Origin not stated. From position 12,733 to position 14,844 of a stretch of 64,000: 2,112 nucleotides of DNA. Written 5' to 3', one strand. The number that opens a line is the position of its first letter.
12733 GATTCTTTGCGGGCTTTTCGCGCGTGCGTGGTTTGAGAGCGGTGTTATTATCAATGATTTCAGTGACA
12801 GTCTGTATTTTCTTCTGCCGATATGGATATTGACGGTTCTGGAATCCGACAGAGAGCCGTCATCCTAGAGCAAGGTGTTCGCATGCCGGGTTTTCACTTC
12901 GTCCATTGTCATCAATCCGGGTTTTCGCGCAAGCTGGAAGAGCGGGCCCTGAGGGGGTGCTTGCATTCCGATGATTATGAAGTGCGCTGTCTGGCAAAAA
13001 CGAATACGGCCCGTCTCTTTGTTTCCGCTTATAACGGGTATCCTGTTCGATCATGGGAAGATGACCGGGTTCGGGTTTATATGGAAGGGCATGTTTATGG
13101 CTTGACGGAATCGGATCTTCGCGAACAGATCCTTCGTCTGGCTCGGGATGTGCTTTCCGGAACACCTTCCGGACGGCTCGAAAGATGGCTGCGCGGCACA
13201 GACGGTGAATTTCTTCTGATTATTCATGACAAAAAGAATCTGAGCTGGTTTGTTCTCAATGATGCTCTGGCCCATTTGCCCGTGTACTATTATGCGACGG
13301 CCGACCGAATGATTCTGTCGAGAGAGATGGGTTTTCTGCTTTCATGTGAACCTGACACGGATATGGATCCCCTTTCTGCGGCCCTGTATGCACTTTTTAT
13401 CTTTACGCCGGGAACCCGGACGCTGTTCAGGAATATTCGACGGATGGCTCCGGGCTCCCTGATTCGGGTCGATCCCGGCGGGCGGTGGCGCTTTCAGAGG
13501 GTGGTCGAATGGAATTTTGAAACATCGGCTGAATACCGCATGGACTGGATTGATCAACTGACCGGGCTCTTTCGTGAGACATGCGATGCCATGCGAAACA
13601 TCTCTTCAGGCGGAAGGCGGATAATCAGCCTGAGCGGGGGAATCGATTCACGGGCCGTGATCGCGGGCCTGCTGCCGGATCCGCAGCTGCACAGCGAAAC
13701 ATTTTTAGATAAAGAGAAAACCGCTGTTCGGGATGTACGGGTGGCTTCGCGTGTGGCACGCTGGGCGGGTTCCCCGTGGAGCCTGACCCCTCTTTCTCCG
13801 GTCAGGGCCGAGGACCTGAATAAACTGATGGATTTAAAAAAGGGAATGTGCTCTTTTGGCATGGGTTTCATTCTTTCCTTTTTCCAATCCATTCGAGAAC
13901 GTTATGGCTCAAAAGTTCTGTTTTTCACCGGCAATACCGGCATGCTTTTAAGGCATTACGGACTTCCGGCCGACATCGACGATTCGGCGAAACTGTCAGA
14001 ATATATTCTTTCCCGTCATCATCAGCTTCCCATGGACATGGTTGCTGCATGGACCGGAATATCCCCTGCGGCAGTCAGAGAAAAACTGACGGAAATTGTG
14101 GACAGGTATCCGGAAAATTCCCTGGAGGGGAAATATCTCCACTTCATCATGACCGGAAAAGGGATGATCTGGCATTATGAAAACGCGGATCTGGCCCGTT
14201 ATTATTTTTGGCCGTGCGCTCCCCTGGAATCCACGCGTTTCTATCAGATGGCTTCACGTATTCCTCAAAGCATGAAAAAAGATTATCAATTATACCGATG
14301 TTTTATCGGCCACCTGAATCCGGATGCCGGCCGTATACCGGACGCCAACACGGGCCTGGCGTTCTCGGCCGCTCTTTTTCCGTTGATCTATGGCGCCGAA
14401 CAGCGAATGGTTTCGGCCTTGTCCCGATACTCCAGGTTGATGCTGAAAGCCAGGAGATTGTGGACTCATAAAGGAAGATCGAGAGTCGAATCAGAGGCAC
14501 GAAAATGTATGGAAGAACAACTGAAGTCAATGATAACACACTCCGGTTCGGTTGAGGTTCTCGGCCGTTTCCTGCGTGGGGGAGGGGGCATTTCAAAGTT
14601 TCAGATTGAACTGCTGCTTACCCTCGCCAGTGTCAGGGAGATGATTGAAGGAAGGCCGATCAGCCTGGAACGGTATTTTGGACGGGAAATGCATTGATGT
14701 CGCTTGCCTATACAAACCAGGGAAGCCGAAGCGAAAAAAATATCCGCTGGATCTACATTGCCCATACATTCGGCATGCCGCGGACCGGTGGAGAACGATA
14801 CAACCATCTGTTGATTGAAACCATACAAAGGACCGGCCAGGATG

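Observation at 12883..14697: AsnB-like amidotransferase lacking the N-terminal nucleophile cysteine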

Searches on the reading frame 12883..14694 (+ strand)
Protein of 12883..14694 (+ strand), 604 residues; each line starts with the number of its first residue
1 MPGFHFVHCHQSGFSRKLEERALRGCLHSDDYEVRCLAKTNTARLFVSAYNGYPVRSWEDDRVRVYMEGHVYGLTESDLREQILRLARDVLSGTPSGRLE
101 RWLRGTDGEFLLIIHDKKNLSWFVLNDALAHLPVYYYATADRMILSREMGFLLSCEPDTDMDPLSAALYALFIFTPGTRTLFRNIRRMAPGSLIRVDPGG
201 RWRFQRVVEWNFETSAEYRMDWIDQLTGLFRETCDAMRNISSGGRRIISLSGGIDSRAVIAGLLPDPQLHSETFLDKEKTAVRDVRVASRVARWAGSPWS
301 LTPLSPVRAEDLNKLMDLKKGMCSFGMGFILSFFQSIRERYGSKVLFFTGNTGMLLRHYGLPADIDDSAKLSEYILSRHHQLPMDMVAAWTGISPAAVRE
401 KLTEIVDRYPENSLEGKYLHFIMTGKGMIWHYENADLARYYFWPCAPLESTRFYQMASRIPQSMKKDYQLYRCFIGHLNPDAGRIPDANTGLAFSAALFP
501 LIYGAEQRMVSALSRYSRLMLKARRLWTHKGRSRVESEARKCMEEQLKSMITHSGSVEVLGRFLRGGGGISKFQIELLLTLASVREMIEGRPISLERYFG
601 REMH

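Call 3: search_protein_families(library=pfam, proteins=[window:12883-14694:+], max_evalue=1)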
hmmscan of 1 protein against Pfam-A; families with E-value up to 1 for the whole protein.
window:12883-14694:+ (604 aa): 3 families
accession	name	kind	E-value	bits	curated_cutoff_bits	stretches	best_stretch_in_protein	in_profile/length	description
PF13537.11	GATase_7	-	0.00051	20.5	25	1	98-152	66-121/123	Glutamine amidotransferase domain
PF16468.10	DUF5049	-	0.25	11.7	28.7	1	397-426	30-57/57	Domain of unknown function (DUF5049)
PF12481.13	DUF3700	-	0.3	11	27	1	100-149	123-173/228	Aluminium induced protein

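Call 4: search_protein_families(library=ncbifam, proteins=[window:12883-14694:+], max_evalue=1)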
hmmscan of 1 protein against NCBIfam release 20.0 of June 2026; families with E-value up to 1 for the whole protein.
window:12883-14694:+ (604 aa): 5 families
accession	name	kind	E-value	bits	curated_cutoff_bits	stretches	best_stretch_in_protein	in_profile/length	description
TIGR01536.1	asn_synth_AEB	equivalog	5.3e-10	38.9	267.1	1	90-305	112-316/517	asparagine synthase (glutamine-hydrolyzing)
TIGR03104.1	trio_amidotrans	equivalog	1.4e-09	36.7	570.1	1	106-266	119-282/589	N-acetylglutaminylglutamine amidotransferase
NF033535.1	lass_lactam_cya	exception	1.9e-08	33.4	525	1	108-259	121-272/668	lasso peptide isopeptide bond-forming cyclase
TIGR03108.1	eps_aminotran_1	hypoth_equivalog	3.4e-08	32.6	816.9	1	107-263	120-278/628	XrtA/PEP-CTERM system amidotransferase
NF033561.1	macrolact_Ik_Al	subfamily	0.00023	19.9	300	1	108-289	81-261/561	albusnodin/ikarugamycin family macrolactam cyclase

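Call 5: search_solved_structures(query=window:12883-14694:+, max_evalue=10, show_alignments=3)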
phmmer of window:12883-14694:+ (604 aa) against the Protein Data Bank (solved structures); distinct sequences matched with E-value up to 10: 3.
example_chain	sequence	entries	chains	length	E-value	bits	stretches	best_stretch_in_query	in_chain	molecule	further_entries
7ylz_A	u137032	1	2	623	0.00032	22.9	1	114-263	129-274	hydroxyamidotransferase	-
3g7r_A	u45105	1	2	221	0.76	11.7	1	218-286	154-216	Putative transcriptional regulator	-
8zn1_A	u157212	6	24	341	1.5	10.7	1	216-255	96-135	Glyceraldehyde-3-phosphate dehydrogenase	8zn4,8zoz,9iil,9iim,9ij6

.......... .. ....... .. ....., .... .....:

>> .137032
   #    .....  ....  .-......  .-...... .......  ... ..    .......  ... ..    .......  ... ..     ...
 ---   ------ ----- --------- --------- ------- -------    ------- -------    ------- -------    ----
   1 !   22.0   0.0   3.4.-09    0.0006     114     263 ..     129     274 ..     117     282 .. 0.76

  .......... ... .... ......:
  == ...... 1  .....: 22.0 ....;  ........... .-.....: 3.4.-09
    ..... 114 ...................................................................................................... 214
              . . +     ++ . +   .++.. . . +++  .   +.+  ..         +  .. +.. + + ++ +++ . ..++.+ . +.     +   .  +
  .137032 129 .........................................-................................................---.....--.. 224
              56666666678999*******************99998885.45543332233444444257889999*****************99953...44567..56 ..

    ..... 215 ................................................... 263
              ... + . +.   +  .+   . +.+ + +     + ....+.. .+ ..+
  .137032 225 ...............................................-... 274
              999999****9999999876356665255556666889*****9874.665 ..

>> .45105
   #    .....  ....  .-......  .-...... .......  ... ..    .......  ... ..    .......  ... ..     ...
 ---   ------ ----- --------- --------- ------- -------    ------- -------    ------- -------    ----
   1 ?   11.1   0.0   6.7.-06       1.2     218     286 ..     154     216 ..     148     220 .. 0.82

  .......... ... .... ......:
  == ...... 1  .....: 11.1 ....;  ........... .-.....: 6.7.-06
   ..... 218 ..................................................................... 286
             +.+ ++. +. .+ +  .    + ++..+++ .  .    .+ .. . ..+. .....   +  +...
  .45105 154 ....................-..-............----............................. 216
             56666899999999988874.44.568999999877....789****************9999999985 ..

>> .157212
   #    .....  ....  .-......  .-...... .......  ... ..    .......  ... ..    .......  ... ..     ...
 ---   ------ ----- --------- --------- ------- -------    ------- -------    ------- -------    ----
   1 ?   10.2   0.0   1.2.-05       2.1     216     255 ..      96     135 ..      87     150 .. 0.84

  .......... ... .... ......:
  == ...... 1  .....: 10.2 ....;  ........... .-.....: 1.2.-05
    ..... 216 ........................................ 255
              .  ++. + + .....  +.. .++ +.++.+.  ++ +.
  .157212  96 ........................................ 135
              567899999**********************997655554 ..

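Call 10: find_homologous_proteins(query=window:12883-14694:+, max_evalue=0.001)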
Query window:12883-14694:+ (604 aa): 23 proteins with E <= 0.001 among 8000 candidates.
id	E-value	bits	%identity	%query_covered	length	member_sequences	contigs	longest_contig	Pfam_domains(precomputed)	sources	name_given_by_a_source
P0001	0.0e+0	1403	100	100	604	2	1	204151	-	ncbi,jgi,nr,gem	ncbi:MAG TPA: hypothetical protein ENN03_09295 [bacterium]|nr:hypothetical protein [bacterium]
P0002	0.0e+0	1243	89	100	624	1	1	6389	-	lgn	-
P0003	8.1e-74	268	31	88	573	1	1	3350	PF13537.12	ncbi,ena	-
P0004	3.5e-64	236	32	81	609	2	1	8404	-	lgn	-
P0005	7.5e-8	50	29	35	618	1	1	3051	PF00733.28,PF13522.12,PF13537.12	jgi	-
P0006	2.8e-7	48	27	39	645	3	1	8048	PF00733.28,PF13522.12,PF13537.12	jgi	jgi:asparagine synthase (glutamine-hydrolysing)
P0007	4.6e-7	47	29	34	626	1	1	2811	PF00733.28,PF13522.12,PF13537.12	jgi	jgi:asparagine synthase (glutamine-hydrolysing)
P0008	3.0e-6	44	27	35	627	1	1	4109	PF00733.28,PF13522.12,PF13537.12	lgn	-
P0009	1.1e-5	43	28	35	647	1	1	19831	PF12481.14,PF00733.28,PF13522.12,PF13537.12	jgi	jgi:asparagine synthase (glutamine-hydrolysing)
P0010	1.3e-5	42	28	34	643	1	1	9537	PF00733.28,PF13522.12,PF13537.12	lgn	-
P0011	1.7e-5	42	28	32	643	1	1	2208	PF00733.28,PF13522.12,PF13537.12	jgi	jgi:asparagine synthase (glutamine-hydrolysing)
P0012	3.9e-5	41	25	47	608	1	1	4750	PF00733.28,PF06508.20,PF13522.12,PF02540.24,PF13537.12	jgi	jgi:asparagine synthase (glutamine-hydrolysing)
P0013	7.4e-5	40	29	25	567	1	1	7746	PF00733.28,PF13522.12,PF13537.12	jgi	jgi:asparagine synthase (glutamine-hydrolysing)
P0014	7.8e-5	40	26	39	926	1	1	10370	PF00733.28,PF13522.12,PF13537.12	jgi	jgi:asparagine synthase (glutamine-hydrolysing)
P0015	7.8e-5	40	24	33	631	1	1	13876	PF00733.28,PF13522.12,PF13537.12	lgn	-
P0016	8.6e-5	40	24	26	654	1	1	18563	PF00733.28,PF13522.12,PF13537.12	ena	-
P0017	1.7e-4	39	28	41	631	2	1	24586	PF00733.28,PF13522.12,PF13537.12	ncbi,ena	-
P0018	2.1e-4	38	23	48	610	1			PF12481.14,PF00733.28,PF06508.20,PF13522.12,PF13537.12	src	-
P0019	3.2e-4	38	29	35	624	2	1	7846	PF00733.28,PF13522.12,PF13537.12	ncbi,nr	ncbi:MAG TPA: asparagine synthase (glutamine-hydrolyzing) [Gaiellaceae bacterium]|nr:asparagine synt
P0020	4.2e-4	37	28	34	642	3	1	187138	PF00733.28,PF13522.12,PF13537.12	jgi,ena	-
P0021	5.8e-4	37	27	26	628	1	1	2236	PF00733.28,PF13522.12,PF13537.12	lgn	-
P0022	7.6e-4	37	29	26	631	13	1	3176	PF00733.28,PF13522.12,PF13537.12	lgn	-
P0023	9.8e-4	36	25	36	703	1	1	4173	PF00733.28,PF13522.12,PF13537.12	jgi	jgi:asparagine synthase (glutamine-hydrolysing)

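Call 16: find_encoding_contigs(protein=P0003, flank=10000, max_places=4)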
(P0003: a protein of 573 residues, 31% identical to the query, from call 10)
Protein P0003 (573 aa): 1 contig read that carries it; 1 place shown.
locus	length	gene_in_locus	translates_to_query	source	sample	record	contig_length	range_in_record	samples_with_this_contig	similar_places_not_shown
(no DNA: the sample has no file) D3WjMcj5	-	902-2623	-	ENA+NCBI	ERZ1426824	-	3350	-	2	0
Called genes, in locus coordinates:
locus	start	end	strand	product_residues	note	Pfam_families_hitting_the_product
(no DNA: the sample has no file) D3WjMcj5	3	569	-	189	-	?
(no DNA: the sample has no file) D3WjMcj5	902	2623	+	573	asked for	PF13537:GATase_7 (weak)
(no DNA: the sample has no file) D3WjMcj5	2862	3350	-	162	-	?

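Call 17: find_encoding_contigs(protein=P0004, flank=10000, max_places=4)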
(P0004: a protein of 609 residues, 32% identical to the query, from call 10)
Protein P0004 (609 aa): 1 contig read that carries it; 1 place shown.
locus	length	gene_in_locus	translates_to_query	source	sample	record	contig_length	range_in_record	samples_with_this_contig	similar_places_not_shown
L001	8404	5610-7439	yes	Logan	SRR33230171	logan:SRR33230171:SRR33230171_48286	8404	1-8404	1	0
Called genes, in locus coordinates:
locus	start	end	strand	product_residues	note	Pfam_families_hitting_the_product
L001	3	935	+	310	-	?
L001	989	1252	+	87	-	PF00355:Rieske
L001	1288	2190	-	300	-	-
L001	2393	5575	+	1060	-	-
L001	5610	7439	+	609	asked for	-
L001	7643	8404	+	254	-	?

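Call 18: find_encoding_contigs(protein=P0002, flank=10000, max_places=4)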
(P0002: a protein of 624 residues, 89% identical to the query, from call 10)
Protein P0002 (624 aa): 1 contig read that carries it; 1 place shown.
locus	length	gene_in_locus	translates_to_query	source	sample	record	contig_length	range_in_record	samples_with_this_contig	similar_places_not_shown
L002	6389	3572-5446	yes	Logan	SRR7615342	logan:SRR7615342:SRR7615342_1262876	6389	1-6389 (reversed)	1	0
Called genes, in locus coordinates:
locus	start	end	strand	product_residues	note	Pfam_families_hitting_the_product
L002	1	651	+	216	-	?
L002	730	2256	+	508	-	PF03023:MurJ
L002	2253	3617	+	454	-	PF04932:Wzy_C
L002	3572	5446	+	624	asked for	-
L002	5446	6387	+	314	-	?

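Call 21: search_protein_families(library=pfam, proteins=[L001:2393-5572:+, L001:7643-8404:+, L001:1288-2187:-, L001:3-932:+, L002:5446-6387:+, L002:1-651:+], max_evalue=0.01)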
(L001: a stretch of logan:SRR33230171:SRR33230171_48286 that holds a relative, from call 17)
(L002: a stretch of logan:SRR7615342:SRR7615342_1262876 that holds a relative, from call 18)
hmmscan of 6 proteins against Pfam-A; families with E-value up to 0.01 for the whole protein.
L001:2393-5572:+ (1060 aa): 6 families
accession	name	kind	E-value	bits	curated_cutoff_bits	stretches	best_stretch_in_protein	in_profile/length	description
PF24135.1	DUF7402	-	6e-34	117.4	27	1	401-530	1-132/133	Domain of unknown function (DUF7402)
PF13229.12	Beta_helix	-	1.3e-08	35.1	25.9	2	775-923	1-120/158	Right handed beta helix region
PF07602.17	DUF1565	-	0.00013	21.9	20.3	0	770-850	120-192/257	Protein of unknown function (DUF1565)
PF01391.23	Collagen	-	0.00021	21.4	27.2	1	538-563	33-58/60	Collagen triple helix repeat (20 copies)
PF05048.19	NosD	-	0.0036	17.2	23.6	0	714-800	59-133/212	Periplasmic copper-binding protein (NosD)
PF00754.31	F5_F8_type_C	-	0.0037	17.8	28.2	1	408-472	2-58/127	F5/8 type C domain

L001:7643-8404:+ (254 aa): 0 families

L001:1288-2187:- (299 aa): 2 families
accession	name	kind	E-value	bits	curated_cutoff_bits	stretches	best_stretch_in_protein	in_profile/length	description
PF00583.31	Acetyltransf_1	-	2.9e-05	24.8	20.7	1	150-242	4-100/116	Acetyltransferase (GNAT) family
PF13508.13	Acetyltransf_7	-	0.0052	17.6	27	0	176-234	3-62/84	Acetyltransferase (GNAT) domain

L001:3-932:+ (310 aa): 1 family
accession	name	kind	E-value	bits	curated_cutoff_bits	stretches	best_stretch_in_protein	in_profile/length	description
PF05721.19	PhyH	-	7.1e-07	30.1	22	1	141-239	99-211/213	Phytanoyl-CoA dioxygenase (PhyH)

L002:5446-6387:+ (314 aa): 4 families
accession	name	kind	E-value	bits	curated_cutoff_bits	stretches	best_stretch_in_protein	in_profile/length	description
PF00534.26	Glycos_transf_1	-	9.8e-29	100.5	26.4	1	187-314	9-138/172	Glycosyl transferases group 1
PF13692.12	Glyco_trans_1_4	-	2.3e-27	96.4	27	1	195-314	3-122/142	Glycosyl transferases group 1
PF20706.3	GT4-conflict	-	4.9e-12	46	26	1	169-301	175-314/385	Family 4 Glycosyltransferase in conflict systems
PF13439.12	Glyco_transf_4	-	2.5e-05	24.8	28.5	1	43-178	37-169/170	Glycosyltransferase Family 4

L002:1-651:+ (216 aa): 1 family
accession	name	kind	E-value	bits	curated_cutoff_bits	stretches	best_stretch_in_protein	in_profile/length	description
PF13807.11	GNVR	-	3.5e-08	33.7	27.7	1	112-184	5-77/82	G-rich domain on putative tyrosine kinase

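Call 27: find_related_loci(query=A1, collection=genome_contigs, flank=10000)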
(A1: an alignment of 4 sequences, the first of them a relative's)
Query A1 (604 aa) in genome_contigs; peptide patterns used: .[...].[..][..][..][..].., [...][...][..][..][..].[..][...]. (x = any residue, [..] = any of these).
77 stretches matched a pattern; 6 encode a relative of the query (tblastn E <= 1e-3); 6 distinct loci.
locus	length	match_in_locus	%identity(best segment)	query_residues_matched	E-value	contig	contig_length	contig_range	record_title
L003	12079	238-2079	32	1-603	8e-106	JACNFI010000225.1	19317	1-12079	MAG: Candidatus Cloacimonadota bacterium isolate NIOZ-UU1 NIOZ-UU_NODE_3465_length_19317_cov_7.22926, whole genome shotg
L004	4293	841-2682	32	1-603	2e-105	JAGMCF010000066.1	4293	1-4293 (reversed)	MAG: Candidatus Cloacimonadota bacterium isolate RS_16_45 ZL425.bin.45.fa_66, whole genome shotgun sequence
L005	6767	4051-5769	27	1-587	2e-46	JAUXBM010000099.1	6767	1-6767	MAG: Chlorobiota bacterium isolate CSMAG_2799 CSMAG_2799_k117_1901984_length_6767_cov_101.9546, whole genome shotgun seq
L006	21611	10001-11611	25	34-589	2e-45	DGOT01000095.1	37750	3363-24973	MAG TPA_asm: Bacteroidales bacterium UBA4459 UBA4459_contig_3128, whole genome shotgun sequence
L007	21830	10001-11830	32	1-599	1e-105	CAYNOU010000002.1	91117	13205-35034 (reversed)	MAG TPA_asm: uncultured Candidatus Cloacimonadota bacterium isolate SRP214966_co5_334 genome assembly, contig: NODE_66_l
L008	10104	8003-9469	25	1-492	4e-40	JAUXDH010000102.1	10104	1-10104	MAG: Chlorobiota bacterium isolate CSMAG_2846 CSMAG_2846_k119_344348_length_10104_cov_13.9648, whole genome shotgun sequ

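Call 33: search_protein_families(library=pfam, proteins=[L007:4820-6040:+, L007:6036-7055:+, L007:6997-7782:+, L007:7979-9913:+, L007:11962-12672:+, L007:12761-13579:+, L007:13621-14622:+, L007:14683-15585:+, L007:15714-17114:+, L007:17114-18661:+], max_evalue=0.001)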
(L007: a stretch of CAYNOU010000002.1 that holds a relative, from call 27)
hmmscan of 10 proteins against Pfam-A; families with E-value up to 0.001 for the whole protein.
L007:4820-6040:+ (407 aa): 2 families
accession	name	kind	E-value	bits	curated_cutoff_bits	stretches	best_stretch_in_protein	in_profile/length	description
PF12704.14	MacB_PCD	-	1.5e-34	120.6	27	1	21-249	1-205/207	MacB-like periplasmic core domain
PF02687.27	FtsX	-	5.4e-19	68.8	25.5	1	287-400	2-120/120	FtsX-like permease C-terminal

L007:6036-7055:+ (340 aa): 1 family
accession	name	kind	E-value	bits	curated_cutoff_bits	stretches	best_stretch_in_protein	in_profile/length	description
PF03631.20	Virul_fac_BrkB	-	1.4e-43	149.8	33.7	1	24-263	2-255/259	Virulence factor BrkB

L007:6997-7782:+ (262 aa): 2 families
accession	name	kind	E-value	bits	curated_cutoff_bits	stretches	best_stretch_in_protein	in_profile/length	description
PF01138.27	RNase_PH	-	3.2e-29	102.4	25.5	1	27-159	1-127/130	3' exoribonuclease family, domain 1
PF03725.20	RNase_PH_C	-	1.7e-12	47.6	20.8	1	179-242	4-66/67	3' exoribonuclease family, domain 2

L007:7979-9913:+ (645 aa): 6 families
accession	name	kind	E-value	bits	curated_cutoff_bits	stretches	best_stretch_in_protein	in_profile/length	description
PF00456.26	Transketolase_N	-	5.5e-43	147.7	22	1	41-287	19-278/334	Transketolase, thiamine diphosphate binding domain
PF02780.25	Transketolase_C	-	3.6e-22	79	25.9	1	515-634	1-124/124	Transketolase, C-terminal domain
PF02779.29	Transket_pyr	-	1.6e-21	77.2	27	1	328-491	2-169/174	Transketolase, pyrimidine binding domain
PF22613.1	Transketolase_C_1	-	2.9e-06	27.9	27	1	522-629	10-112/113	Transketolase-like TK C-terminal domain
PF13292.11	DXP_synthase_N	-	1.2e-05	25.2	21.2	1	17-203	11-181/274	1-deoxy-D-xylulose-5-phosphate synthase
PF00676.26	E1_dh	-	8.8e-05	22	22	1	130-243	99-212/300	Dehydrogenase E1 component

L007:11962-12672:+ (237 aa): 9 families
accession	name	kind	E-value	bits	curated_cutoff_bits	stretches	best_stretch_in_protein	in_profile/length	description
PF13649.12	Methyltransf_25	-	4.3e-14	53.4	27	1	93-183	2-97/97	Methyltransferase domain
PF13489.12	Methyltransf_23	-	4.8e-14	52.9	27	1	86-189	20-118/164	Methyltransferase domain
PF13847.12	Methyltransf_31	-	6.3e-14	52.3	27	1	90-199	5-127/145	Methyltransferase domain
PF08242.18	Methyltransf_12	-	4.8e-13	50.1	30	1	93-185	1-98/98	Methyltransferase domain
PF08241.18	Methyltransf_11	-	2.4e-12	47.8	21.2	1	93-187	1-95/95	Methyltransferase domain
PF05401.17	NodS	-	7e-08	33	24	1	75-188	33-145/201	Nodulation protein S (NodS)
PF05891.18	Methyltransf_PK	-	2.7e-05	24.2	27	1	36-215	8-191/218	AdoMet dependent proline di-methyltransferase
PF08003.17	Methyltransf_9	-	6.1e-05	22.6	23.8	1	86-191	113-221/315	Protein of unknown function (DUF1698)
PF02353.26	CMAS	-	0.00015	21.7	27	1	85-213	58-190/273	Mycolic acid cyclopropane synthetase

L007:12761-13579:+ (273 aa): 3 families
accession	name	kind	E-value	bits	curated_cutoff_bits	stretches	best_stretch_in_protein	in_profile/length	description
PF05050.19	Methyltransf_21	-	3e-16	60.4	22.7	1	89-256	1-172/173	Methyltransferase FkbM domain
PF05575.17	V_cholerae_RfbT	-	5e-09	36.3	27.9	1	87-220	83-215/286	Vibrio cholerae RfbT protein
PF02475.24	TRM5-TYW2_MTfase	-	6.4e-06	26.6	28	1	67-140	23-93/164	TRM5/TYW2 methyltransferase domain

L007:13621-14622:+ (334 aa): 3 families
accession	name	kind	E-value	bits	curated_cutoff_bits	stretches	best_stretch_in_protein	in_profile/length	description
PF13692.12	Glyco_trans_1_4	-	2.6e-17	63.9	27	1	179-297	13-139/142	Glycosyl transferases group 1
PF00534.26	Glycos_transf_1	-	2.4e-15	56.9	26.4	1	179-301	26-159/172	Glycosyl transferases group 1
PF13439.12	Glyco_transf_4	-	0.00043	20.8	28.5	1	35-152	49-167/170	Glycosyltransferase Family 4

L007:14683-15585:+ (301 aa): 3 families
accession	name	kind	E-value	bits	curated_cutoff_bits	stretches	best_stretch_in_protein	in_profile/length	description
PF13186.11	SPASM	-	1.1e-14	54.9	21.5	1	227-294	1-67/67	Iron-sulfur cluster-binding domain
PF04055.27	Radical_SAM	-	8.5e-12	46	29.5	1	74-177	3-107/166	Radical SAM superfamily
PF13353.11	Fer4_12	-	7.4e-05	23.5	22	1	77-156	14-92/137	4Fe-4S single cluster domain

L007:15714-17114:+ (467 aa): 2 families
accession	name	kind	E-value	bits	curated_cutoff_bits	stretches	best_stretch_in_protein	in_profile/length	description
PF01943.22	Polysacc_synt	-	1.8e-29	103.5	28.2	1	8-271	2-272/274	Polysaccharide biosynthesis protein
PF13440.11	Polysacc_synt_3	-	8.8e-13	48.6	23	1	32-322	2-292/293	Polysaccharide biosynthesis protein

L007:17114-18661:+ (516 aa): 2 families
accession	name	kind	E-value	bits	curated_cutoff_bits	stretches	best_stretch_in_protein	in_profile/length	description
PF01522.26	Polysacc_deac_1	-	7.7e-08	32.8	23.1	1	220-321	17-123/124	Polysaccharide deacetylase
PF10096.14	DUF2334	-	2.1e-05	24.6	26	1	244-402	52-198/203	Uncharacterized protein conserved in bacteria (DUF2334)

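Call 45: find_homologous_proteins(query=A3, max_evalue=1e-30)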
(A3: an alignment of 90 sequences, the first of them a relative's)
Query A3 (90 sequences) (604 aa, profile of the alignment): 4 proteins with E <= 1e-30 among 8000 candidates.
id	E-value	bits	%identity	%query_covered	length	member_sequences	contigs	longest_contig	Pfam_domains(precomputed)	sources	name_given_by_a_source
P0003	6.3e-208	711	31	88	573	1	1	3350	PF13537.12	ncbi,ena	-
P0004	5.7e-175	602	32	81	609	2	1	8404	-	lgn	-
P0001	1.2e-173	597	100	100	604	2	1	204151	-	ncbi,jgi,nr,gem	ncbi:MAG TPA: hypothetical protein ENN03_09295 [bacterium]|nr:hypothetical protein [bacterium]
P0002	7.2e-168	578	89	100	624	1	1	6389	-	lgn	-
